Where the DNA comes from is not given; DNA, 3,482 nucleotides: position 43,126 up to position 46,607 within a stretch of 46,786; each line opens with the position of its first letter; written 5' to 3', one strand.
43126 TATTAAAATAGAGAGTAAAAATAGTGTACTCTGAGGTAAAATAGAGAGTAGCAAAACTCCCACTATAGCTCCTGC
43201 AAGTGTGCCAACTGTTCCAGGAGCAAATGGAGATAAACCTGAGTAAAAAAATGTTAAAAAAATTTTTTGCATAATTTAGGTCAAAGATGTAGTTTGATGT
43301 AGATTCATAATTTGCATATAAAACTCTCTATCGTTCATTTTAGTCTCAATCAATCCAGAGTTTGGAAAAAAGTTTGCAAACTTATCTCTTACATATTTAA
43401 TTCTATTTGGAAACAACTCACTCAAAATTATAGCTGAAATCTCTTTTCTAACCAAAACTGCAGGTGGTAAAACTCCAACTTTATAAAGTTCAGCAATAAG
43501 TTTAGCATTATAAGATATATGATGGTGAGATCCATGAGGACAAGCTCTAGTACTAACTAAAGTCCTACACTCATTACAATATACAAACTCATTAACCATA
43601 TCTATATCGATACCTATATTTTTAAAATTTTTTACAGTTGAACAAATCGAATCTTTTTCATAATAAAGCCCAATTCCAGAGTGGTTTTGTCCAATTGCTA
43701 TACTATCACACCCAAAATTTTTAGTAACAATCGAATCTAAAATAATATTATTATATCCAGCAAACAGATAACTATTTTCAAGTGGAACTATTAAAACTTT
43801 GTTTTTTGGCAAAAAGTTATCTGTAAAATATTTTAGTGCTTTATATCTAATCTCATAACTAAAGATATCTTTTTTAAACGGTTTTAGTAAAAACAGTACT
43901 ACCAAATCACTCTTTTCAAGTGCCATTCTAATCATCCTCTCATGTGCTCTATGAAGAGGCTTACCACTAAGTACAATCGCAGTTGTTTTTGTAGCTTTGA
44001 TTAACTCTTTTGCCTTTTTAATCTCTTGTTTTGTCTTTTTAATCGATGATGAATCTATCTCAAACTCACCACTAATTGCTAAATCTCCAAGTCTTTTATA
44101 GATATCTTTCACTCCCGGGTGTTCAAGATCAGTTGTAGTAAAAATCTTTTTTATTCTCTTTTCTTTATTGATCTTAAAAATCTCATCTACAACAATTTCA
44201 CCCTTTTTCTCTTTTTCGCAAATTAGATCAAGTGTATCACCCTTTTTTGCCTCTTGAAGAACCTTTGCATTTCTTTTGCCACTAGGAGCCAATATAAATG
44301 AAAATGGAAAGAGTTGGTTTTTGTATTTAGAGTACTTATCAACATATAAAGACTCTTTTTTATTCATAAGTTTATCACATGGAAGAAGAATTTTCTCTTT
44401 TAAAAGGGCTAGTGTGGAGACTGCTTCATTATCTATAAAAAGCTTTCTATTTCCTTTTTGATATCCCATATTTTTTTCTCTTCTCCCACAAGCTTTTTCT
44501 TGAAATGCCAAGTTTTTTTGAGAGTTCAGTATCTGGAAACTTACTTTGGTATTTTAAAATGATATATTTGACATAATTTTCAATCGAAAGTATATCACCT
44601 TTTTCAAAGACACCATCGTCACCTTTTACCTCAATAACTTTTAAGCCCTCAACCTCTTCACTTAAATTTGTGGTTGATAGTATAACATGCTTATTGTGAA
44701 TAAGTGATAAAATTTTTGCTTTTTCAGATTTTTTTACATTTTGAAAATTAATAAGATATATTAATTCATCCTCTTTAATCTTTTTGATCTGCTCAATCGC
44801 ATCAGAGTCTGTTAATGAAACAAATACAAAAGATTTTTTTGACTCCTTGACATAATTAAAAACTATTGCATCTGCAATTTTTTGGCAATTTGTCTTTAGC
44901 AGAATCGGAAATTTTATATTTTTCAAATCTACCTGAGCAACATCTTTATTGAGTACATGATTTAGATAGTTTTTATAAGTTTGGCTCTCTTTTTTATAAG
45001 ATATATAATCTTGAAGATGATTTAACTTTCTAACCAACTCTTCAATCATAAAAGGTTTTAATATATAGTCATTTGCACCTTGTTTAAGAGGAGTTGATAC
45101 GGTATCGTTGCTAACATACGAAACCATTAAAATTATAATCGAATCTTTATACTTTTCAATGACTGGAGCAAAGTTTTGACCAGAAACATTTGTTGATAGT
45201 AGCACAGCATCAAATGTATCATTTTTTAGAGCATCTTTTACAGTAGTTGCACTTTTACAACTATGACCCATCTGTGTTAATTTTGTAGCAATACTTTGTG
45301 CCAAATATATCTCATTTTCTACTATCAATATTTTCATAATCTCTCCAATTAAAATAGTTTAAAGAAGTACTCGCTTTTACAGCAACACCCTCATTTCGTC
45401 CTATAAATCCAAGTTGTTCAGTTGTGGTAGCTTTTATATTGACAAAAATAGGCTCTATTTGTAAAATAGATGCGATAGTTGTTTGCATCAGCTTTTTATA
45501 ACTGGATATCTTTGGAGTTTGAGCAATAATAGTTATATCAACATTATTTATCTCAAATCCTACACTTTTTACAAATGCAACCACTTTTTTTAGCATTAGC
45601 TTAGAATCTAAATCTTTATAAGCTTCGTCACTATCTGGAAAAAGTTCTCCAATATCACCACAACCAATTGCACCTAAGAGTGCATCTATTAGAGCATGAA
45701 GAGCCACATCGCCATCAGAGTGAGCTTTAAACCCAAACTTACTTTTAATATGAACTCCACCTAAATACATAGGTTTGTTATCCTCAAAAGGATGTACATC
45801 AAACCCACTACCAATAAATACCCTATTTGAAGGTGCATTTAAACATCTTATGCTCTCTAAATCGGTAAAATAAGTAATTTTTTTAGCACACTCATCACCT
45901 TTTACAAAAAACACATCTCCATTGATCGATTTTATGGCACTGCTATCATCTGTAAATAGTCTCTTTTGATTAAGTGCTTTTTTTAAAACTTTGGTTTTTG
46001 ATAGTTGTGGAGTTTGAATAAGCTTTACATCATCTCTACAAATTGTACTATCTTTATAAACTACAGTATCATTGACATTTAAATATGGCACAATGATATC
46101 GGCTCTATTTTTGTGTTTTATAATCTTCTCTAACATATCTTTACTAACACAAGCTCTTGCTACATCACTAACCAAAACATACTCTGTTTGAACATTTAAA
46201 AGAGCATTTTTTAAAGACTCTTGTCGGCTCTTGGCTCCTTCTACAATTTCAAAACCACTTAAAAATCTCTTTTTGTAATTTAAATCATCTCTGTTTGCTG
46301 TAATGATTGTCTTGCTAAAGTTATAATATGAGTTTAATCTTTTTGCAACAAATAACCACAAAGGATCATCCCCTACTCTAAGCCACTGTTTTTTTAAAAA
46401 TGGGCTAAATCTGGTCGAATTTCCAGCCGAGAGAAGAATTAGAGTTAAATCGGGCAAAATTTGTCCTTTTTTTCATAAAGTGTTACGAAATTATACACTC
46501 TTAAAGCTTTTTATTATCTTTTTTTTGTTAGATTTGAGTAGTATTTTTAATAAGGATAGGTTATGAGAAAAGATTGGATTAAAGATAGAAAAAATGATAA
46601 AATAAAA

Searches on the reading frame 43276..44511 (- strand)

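Call 82: search_protein_families(library=pfam, proteins=[window:43276-44511:-], max_evalue=0.001)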
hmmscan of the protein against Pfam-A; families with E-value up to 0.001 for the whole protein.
window:43276-44511:- (411 aa): 3 families
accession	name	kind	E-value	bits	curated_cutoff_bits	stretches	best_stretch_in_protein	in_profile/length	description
PF01747.23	ATP-sulfurylase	-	7.5e-50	169.7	24.3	1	157-364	3-211/212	ATP-sulfurylase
PF14306.12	PUA_2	-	1.5e-12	47.9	27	1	17-151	24-155/159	PUA-like domain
PF01467.32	CTP_transf_like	-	0.00059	20.5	21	0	185-275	8-88/133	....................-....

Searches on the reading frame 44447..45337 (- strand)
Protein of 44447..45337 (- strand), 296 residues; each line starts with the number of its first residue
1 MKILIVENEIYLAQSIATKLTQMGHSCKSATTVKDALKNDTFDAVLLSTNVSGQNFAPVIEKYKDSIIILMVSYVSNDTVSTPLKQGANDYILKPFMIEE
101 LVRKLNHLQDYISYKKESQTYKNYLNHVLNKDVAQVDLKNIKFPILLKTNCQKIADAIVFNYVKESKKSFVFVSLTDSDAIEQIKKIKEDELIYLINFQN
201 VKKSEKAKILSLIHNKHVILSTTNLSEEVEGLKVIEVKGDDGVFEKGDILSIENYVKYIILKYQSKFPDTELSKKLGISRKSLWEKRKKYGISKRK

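Call 82: search_protein_families(library=pfam, proteins=[window:44447-45337:-], max_evalue=0.001)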
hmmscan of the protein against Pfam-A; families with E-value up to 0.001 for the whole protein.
window:44447-45337:- (296 aa): 2 families
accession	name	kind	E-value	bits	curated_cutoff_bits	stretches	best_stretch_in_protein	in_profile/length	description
PF00072.30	Response_reg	-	1.5e-09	38.4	30.2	1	3-105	1-110/111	Response regulator receiver domain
PF02954.25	HTH_8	-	0.00097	19.3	22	0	271-290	23-42/42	Bacterial regulatory protein, Fis family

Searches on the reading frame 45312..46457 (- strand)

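Call 82: search_protein_families(library=pfam, proteins=[window:45312-46457:-], max_evalue=0.001)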
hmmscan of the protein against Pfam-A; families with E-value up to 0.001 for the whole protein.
window:45312-46457:- (381 aa): 3 families
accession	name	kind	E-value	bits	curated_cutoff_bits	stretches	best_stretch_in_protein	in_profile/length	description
PF02542.21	YgbB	-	1.5e-60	204.5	26.7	1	215-365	3-153/155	YgbB family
PF01128.25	IspD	-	2.2e-27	96.7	27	1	6-201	3-213/221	2-C-methyl-D-erythritol 4-phosphate cytidylyltransferase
PF12804.13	NTP_transf_3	-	2.9e-08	34.5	27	1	7-126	2-123/160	MobA-like NTP transferase domain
